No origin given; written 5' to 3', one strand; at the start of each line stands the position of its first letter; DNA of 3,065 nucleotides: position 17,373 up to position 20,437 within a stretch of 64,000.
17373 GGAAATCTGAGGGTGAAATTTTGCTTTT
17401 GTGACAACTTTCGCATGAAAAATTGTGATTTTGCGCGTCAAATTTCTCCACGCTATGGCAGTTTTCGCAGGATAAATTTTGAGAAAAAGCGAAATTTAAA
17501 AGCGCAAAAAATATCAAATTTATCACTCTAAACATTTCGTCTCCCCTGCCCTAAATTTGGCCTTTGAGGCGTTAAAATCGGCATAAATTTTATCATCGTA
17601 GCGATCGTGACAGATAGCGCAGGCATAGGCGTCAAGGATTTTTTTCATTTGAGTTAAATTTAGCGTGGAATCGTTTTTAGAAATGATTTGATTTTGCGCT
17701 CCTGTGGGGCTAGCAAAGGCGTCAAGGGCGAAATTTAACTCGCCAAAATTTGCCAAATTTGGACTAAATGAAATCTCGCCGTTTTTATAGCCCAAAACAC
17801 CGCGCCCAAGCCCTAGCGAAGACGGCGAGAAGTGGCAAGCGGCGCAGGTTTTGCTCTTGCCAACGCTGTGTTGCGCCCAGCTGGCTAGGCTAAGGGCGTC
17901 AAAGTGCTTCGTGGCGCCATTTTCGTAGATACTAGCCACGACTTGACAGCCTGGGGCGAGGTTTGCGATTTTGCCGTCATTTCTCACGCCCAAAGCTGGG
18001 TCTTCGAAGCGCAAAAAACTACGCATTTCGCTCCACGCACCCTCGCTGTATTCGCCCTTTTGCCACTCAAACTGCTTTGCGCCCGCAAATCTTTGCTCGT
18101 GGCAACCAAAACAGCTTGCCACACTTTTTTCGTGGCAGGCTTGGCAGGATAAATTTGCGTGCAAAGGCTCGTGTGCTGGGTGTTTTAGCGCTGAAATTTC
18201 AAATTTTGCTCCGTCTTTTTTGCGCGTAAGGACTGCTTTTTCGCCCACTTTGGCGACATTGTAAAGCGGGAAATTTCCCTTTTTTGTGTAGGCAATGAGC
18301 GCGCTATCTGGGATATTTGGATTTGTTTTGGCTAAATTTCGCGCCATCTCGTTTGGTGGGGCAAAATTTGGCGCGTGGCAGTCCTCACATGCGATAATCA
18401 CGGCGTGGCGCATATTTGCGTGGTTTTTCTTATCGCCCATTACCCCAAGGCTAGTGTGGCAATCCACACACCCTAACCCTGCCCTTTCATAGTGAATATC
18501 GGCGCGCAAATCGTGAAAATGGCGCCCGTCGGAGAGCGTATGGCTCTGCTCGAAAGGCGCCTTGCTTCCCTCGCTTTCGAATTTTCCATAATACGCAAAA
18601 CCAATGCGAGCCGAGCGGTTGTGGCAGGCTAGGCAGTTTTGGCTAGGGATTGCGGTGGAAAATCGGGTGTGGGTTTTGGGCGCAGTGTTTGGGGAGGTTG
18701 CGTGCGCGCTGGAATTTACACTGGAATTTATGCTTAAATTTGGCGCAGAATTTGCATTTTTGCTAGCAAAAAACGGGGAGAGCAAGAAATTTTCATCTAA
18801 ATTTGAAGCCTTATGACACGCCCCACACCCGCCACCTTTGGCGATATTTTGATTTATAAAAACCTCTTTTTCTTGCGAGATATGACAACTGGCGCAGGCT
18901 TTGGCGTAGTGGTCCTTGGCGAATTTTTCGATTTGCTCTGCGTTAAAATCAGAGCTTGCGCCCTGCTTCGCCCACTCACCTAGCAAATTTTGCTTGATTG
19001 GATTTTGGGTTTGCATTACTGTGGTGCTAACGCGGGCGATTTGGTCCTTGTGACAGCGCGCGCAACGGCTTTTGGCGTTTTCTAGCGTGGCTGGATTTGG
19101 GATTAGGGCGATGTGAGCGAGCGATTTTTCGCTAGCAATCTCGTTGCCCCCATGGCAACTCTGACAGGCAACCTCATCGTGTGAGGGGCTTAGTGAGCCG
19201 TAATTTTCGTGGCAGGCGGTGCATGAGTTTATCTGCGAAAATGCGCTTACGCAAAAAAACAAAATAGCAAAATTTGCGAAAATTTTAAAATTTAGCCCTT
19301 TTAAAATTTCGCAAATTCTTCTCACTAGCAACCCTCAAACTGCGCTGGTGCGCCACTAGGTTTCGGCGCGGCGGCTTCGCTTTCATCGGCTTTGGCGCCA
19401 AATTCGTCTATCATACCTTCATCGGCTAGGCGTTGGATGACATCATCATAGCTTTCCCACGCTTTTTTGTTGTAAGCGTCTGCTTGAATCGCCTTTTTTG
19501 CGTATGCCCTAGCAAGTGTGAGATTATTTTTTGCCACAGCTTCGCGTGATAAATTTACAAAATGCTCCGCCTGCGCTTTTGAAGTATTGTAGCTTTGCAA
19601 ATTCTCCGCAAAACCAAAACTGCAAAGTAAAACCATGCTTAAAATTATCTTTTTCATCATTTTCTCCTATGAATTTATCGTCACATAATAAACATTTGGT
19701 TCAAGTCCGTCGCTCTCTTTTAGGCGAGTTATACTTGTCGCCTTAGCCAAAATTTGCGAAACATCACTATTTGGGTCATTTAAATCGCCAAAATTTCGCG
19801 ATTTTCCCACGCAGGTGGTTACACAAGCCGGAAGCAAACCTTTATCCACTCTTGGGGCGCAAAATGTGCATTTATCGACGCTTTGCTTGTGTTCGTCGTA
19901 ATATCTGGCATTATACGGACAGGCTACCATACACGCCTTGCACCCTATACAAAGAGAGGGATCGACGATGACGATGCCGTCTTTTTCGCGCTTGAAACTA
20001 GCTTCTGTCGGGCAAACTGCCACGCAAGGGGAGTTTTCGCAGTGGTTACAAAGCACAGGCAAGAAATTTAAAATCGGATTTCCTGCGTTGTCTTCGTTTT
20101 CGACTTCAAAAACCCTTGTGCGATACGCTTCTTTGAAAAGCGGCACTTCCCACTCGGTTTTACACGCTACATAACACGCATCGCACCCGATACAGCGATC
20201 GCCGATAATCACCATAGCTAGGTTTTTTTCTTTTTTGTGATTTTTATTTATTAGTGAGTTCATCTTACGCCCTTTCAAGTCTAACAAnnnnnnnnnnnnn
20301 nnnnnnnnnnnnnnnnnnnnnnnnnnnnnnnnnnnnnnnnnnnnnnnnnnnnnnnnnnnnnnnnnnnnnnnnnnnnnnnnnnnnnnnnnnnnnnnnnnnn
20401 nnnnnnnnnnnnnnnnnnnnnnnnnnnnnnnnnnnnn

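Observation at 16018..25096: Eight-gene translationally coupled operon: tandem rhodanese, TorD-like chaperone, NrfD, Mo-subunit, FeS-subunit, small periplasmic protein and two giant multiheme cytochromes c (12 + 10 hemes)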

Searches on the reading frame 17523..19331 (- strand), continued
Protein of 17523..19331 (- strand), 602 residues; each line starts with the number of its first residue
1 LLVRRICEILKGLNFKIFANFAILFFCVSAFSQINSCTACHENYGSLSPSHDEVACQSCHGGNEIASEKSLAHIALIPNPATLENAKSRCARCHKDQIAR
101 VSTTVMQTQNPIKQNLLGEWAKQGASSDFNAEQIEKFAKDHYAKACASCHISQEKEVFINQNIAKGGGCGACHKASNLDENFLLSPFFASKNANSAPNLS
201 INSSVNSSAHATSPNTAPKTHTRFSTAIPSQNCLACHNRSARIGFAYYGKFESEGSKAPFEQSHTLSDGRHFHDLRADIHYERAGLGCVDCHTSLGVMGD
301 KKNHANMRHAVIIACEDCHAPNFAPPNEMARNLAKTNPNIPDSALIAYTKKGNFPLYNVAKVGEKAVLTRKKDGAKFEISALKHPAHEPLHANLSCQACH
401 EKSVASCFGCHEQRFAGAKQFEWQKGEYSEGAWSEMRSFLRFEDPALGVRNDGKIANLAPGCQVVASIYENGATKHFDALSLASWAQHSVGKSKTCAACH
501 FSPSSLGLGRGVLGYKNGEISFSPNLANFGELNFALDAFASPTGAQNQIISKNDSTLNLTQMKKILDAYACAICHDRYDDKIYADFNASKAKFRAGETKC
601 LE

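Call 72: search_protein_families(library=pfam, proteins=[P0183, P0186, P0196, P0216, P0240, P0270, P0181, P0221], max_evalue=0.001)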
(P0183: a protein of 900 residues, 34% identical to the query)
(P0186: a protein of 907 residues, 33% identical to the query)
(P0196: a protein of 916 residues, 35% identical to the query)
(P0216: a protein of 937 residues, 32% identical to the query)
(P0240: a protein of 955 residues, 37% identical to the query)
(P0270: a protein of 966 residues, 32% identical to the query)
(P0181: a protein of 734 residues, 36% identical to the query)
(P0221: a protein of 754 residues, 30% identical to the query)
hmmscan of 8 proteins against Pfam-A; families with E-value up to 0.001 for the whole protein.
P0183 (900 aa): 6 families
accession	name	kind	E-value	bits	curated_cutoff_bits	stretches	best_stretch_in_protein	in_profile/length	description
PF00033.24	Cytochrome_B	-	9.5e-10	39.1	27.2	1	18-174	15-177/189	Cytochrome b/b6/petB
PF14522.11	Cytochrome_C7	-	3.2e-08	33.7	24.8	0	559-606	5-54/67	Cytochrome c7 and related cytochrome c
PF14537.11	Cytochrom_c3_2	-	2e-06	28.6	25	0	561-608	1-41/79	Cytochrome c3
PF13435.11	Cytochrome_C554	-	4.3e-06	28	20.8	0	434-472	40-83/84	Cytochrome c554 and c-prime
PF14358.11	DUF4405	-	9.6e-06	26.5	26.7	1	24-85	7-65/66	Domain of unknown function (DUF4405)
PF13631.11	Cytochrom_B_N_2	-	4.8e-05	23.8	27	1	104-179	33-112/169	Cytochrome b(N-terminal)/b6/petB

P0186 (907 aa): 4 families
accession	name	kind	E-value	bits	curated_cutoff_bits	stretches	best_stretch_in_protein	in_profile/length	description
PF00033.24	Cytochrome_B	-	1.5e-11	44.9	27.2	1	16-171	16-177/189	Cytochrome b/b6/petB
PF14537.11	Cytochrom_c3_2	-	3.4e-07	31.1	25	0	564-605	2-67/79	Cytochrome c3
PF14522.11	Cytochrome_C7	-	1.1e-06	28.8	24.8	0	561-606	5-52/67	Cytochrome c7 and related cytochrome c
PF13631.11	Cytochrom_B_N_2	-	1.7e-06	28.6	27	1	70-176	2-112/169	Cytochrome b(N-terminal)/b6/petB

P0196 (916 aa): 8 families
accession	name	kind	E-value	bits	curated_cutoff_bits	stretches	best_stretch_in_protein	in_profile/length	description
PF00033.24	Cytochrome_B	-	5.7e-12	46.3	27.2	1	9-148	11-152/189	Cytochrome b/b6/petB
PF14522.11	Cytochrome_C7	-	2.5e-08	34.1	24.8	1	566-613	6-55/67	Cytochrome c7 and related cytochrome c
PF22678.1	Cytochrom_c_NrfB-like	-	4.9e-07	30.6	27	0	570-621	31-78/89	Cytochrome c-type protein NrfB-like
PF02085.21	Cytochrom_CIII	-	4.7e-06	27.3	22.9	0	679-713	21-60/101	Class III cytochrome C family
PF14358.11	DUF4405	-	4.6e-05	24.3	26.7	1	18-80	6-65/66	Domain of unknown function (DUF4405)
PF13631.11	Cytochrom_B_N_2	-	4.8e-05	23.8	27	1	68-171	2-109/169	Cytochrome b(N-terminal)/b6/petB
PF14537.11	Cytochrom_c3_2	-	7.8e-05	23.5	25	0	568-610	2-37/79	Cytochrome c3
PF09699.15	Paired_CXXCH_1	-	8.4e-05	22.6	20.6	0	501-519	20-38/41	Doubled CXXCH motif (Paired_CXXCH_1)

P0216 (937 aa): 5 families
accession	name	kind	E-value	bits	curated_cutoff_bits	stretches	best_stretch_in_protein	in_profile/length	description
PF00033.24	Cytochrome_B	-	8.5e-08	32.7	27.2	1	27-160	13-148/189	Cytochrome b/b6/petB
PF14537.11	Cytochrom_c3_2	-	2e-07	31.8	25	0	579-629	1-44/79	Cytochrome c3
PF14522.11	Cytochrome_C7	-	3.7e-07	30.3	24.8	1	578-628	6-58/67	Cytochrome c7 and related cytochrome c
PF22113.1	Mtrc-MtrF_II-IV_dom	-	7.2e-05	22.8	30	0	587-632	9-52/176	Outer membrane cytochrome MtrC/MtrF-like, domains II/IV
PF14358.11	DUF4405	-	0.00097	20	26.7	1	33-94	5-63/66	Domain of unknown function (DUF4405)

P0240 (955 aa): 5 families
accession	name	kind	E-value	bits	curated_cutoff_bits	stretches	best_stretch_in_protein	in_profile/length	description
PF00033.24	Cytochrome_B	-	1.6e-09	38.3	27.2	1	12-164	15-172/189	Cytochrome b/b6/petB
PF14522.11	Cytochrome_C7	-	5.1e-09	36.3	24.8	0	556-598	6-50/67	Cytochrome c7 and related cytochrome c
PF13631.11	Cytochrom_B_N_2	-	3.9e-07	30.6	27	1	67-172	2-111/169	Cytochrome b(N-terminal)/b6/petB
PF14537.11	Cytochrom_c3_2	-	7.9e-07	29.9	25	0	558-601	2-38/79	Cytochrome c3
PF09699.15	Paired_CXXCH_1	-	0.00021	21.3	20.6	0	560-598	5-38/41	Doubled CXXCH motif (Paired_CXXCH_1)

P0270 (966 aa): 5 families
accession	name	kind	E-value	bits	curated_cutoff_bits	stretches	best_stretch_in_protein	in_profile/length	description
PF00033.24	Cytochrome_B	-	4.3e-11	43.4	27.2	1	10-154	10-156/189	Cytochrome b/b6/petB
PF14522.11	Cytochrome_C7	-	8.4e-08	32.4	24.8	0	548-590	5-49/67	Cytochrome c7 and related cytochrome c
PF13631.11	Cytochrom_B_N_2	-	5.4e-07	30.2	27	1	72-173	4-110/169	Cytochrome b(N-terminal)/b6/petB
PF14537.11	Cytochrom_c3_2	-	1.1e-05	26.3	25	0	436-503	8-66/79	Cytochrome c3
PF02085.21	Cytochrom_CIII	-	3.5e-05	24.5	22.9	0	432-505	28-86/101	Class III cytochrome C family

P0181 (734 aa): 2 families
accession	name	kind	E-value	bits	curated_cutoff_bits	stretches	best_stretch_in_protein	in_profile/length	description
PF14537.11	Cytochrom_c3_2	-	9.7e-08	32.8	25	0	374-415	2-36/79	Cytochrome c3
PF14522.11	Cytochrome_C7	-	4.3e-07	30.1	24.8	0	372-413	6-49/67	Cytochrome c7 and related cytochrome c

P0221 (754 aa): 3 families
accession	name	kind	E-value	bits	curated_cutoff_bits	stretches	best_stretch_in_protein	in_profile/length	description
PF14522.11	Cytochrome_C7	-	3.1e-09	37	24.8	0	413-458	6-53/67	Cytochrome c7 and related cytochrome c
PF09699.15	Paired_CXXCH_1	-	5.4e-06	26.4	20.6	0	333-371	5-38/41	Doubled CXXCH motif (Paired_CXXCH_1)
PF14537.11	Cytochrom_c3_2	-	0.00061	20.6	25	0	415-461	2-41/79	Cytochrome c3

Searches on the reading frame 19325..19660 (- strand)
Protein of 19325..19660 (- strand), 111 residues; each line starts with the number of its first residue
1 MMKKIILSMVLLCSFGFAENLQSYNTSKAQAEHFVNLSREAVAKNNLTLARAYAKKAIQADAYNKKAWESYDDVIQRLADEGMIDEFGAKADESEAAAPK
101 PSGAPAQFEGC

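Call 4: search_protein_families(library=pfam, proteins=[window:19325-19660:-], max_evalue=0.01)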
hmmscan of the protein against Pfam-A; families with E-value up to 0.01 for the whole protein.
window:19325-19660:- (111 aa): 0 families

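Call 5: search_protein_families(library=ncbifam, proteins=[window:19325-19660:-], max_evalue=0.01)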
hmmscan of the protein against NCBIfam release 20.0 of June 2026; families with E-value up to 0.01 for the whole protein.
window:19325-19660:- (111 aa): 0 families

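Call 61: find_homologous_proteins(query=window:19325-19660:-, max_evalue=0.001)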
Query window:19325-19660:- (111 aa): 15 proteins with E <= 0.001 among 21 candidates.
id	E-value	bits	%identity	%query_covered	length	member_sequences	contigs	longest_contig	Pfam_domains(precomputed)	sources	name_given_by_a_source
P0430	6.9e-61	221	95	100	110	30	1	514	-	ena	-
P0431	3.1e-53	196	85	99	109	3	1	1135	-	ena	-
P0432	7.8e-52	192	82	99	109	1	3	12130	-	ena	-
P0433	9.2e-52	191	83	99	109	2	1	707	-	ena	-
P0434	2.2e-50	187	78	99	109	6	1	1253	-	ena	-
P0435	7.7e-50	185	78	99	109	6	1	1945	-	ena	-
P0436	1.7e-49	184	78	99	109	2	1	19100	-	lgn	-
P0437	1.3e-45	172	73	99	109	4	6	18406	-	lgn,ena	-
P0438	4.3e-31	125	65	85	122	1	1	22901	-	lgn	-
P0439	1.8e-25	107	55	99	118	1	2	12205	-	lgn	-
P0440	1.8e-24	104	53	100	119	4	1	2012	-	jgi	-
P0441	1.3e-23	101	52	100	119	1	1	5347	-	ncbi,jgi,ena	-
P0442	5.4e-23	99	49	100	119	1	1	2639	-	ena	-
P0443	6.5e-23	99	47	98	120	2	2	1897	-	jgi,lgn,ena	-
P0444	1.3e-22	98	52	100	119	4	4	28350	-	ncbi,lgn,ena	-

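Call 69: predict_structure(alignment_id=A2)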
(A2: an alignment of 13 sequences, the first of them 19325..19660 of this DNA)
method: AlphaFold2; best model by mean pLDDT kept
length: 111 residues; sequences in the alignment: 13
mean_pLDDT: 60.8   pTM: 0.43
mean pLDDT of the five models: 60.8, 60.1, 59.3, 58.2, 57.5
residues with pLDDT >= 90: 0; 70-90: 42; 50-70: 30; < 50: 39
segments of 3 or more residues with pLDDT < 50: 1-4, 7-9, 11-15, 87-111
pLDDT, mean of each block of 10 residues (from residue 1): 45 49 64 82 82 78 64 71 53 42 41 43
secondary structure, 60 per line:
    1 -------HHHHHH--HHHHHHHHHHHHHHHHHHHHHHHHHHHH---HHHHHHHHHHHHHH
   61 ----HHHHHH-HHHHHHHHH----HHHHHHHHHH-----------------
elements in order: H8-13 H16-43 H47-60 H65-70 H72-80 H85-94

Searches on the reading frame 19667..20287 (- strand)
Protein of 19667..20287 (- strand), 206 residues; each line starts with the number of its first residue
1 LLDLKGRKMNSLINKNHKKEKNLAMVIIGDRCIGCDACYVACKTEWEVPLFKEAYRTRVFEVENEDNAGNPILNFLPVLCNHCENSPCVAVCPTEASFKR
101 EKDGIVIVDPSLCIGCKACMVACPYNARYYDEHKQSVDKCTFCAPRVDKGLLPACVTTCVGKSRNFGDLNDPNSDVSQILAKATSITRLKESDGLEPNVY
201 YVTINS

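Call 4: search_protein_families(library=pfam, proteins=[window:19667-20287:-], max_evalue=0.01)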
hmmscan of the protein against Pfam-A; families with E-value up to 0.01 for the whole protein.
window:19667-20287:- (206 aa): 15 families
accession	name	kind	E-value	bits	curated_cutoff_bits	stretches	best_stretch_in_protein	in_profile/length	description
PF13247.11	Fer4_11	-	3.6e-31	107.8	26.2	1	74-168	4-99/100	4Fe-4S dicluster domain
PF12838.12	Fer4_7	-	4.9e-14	53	27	2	31-96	1-52/52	4Fe-4S dicluster domain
PF13237.11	Fer4_10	-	1.6e-11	44.4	25.5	2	106-159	2-52/53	4Fe-4S dicluster domain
PF12837.12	Fer4_6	-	6.4e-11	42.1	25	3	105-127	1-23/24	4Fe-4S binding domain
PF00037.32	Fer4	-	4.7e-10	39.3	21.1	2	106-128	1-23/24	4Fe-4S binding domain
PF13187.11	Fer4_9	-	9.6e-09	35.6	27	3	80-127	2-51/52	4Fe-4S dicluster domain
PF12797.12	Fer4_2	-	6.9e-08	32.4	24.5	2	105-125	2-22/22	4Fe-4S binding domain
PF13183.11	Fer4_8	-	7.5e-06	26.8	27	1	30-94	3-66/68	4Fe-4S dicluster domain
PF25160.1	LdpA_Fe-S-bd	-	1.2e-05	25.4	27.6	1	85-126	6-41/49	LdpA Fe-S cluster-binding domain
PF12800.12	Fer4_4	-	3e-05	24.4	24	1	110-126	1-17/17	4Fe-4S binding domain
PF12798.12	Fer4_3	-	0.00019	22.5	27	1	113-127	1-15/15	4Fe-4S binding domain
PF14697.11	Fer4_21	-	0.00042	20.8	35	0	108-144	3-45/59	4Fe-4S dicluster domain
PF13534.11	Fer4_17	-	0.00052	21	22.2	0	31-95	1-59/61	4Fe-4S dicluster domain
PF13484.11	Fer4_16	-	0.00068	20.8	30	0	9-42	30-63/66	4Fe-4S double cluster binding domain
PF13459.11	Fer4_15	-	0.0018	19.4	22.4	0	106-137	1-32/66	4Fe-4S single cluster domain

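Call 5: search_protein_families(library=ncbifam, proteins=[window:19667-20287:-], max_evalue=0.01)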
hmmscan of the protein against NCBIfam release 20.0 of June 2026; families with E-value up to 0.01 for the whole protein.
window:19667-20287:- (206 aa): 65 families (the best 25 are shown)
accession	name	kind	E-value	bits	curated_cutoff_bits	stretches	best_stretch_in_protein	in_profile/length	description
NF011569.0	PRK14993.1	equivalog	6e-57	192.9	416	1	15-205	36-225/244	tetrathionate reductase subunit TtrB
NF045797.1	DsrO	equivalog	5.8e-55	186.3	200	1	13-202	34-234/235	sulfate reduction electron transfer complex DsrMKJOP subunit DsrO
TIGR03149.1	cyt_nit_nrfC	equivalog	1e-47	162.4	377.6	1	10-204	26-218/225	cytochrome c nitrite reductase Fe-S protein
NF041715.1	arsenate_red_ArrB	equivalog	1.2e-42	146.1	450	2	23-131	3-107/233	arsenate respiratory reductase iron-sulfur subunit ArrB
TIGR03478.1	DMSO_red_II_bet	subfamily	1.5e-42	145.7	480.7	2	65-202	116-253/321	DMSO reductase family type II enzyme, iron-sulfur subunit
NF042979.1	EthbenzDh_ebdB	equivalog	3.8e-40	137.8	740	2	66-203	139-276/354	ethylbenzene dehydrogenase subunit beta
TIGR02951.1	DMSO_dmsB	equivalog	4.4e-40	137.3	214.1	1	30-171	9-155/161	DMSO/selenate family reductase complex B subunit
NF041782.1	mnquin_red_QrcC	equivalog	2.3e-32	112.6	400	2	24-133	2-121/239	menaquinone reductase iron-sulfur cluster-binding subunit QrcC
TIGR01660.1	narH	equivalog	8e-31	107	524.05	2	69-171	172-274/492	nitrate reductase subunit beta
NF008134.0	PRK10882.1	equivalog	4.8e-26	91.6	263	2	73-183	106-222/329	hydrogenase 2 operon protein HybA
NF038355.1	FDH3_beta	equivalog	9.6e-25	87.6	240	1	27-145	7-123/180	formate dehydrogenase FDH3 subunit beta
NF045715.1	sulf_resp_HmcB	equivalog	1.6e-24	86.5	420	1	25-170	39-199/307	sulfate respiration complex iron-sulfur protein HmcB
TIGR01582.1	FDH-beta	equivalog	8.8e-23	80.8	334.7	1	17-182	16-195/283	formate dehydrogenase subunit beta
NF009408.0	PRK12769.1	equivalog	5.6e-19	67.7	1003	1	29-162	9-140/659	formate-dependent uric acid utilization protein AegA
NF009451.0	PRK12809.1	equivalog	2.4e-17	62.4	1154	1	30-163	10-133/639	formate-dependent uric acid utilization protein YgfT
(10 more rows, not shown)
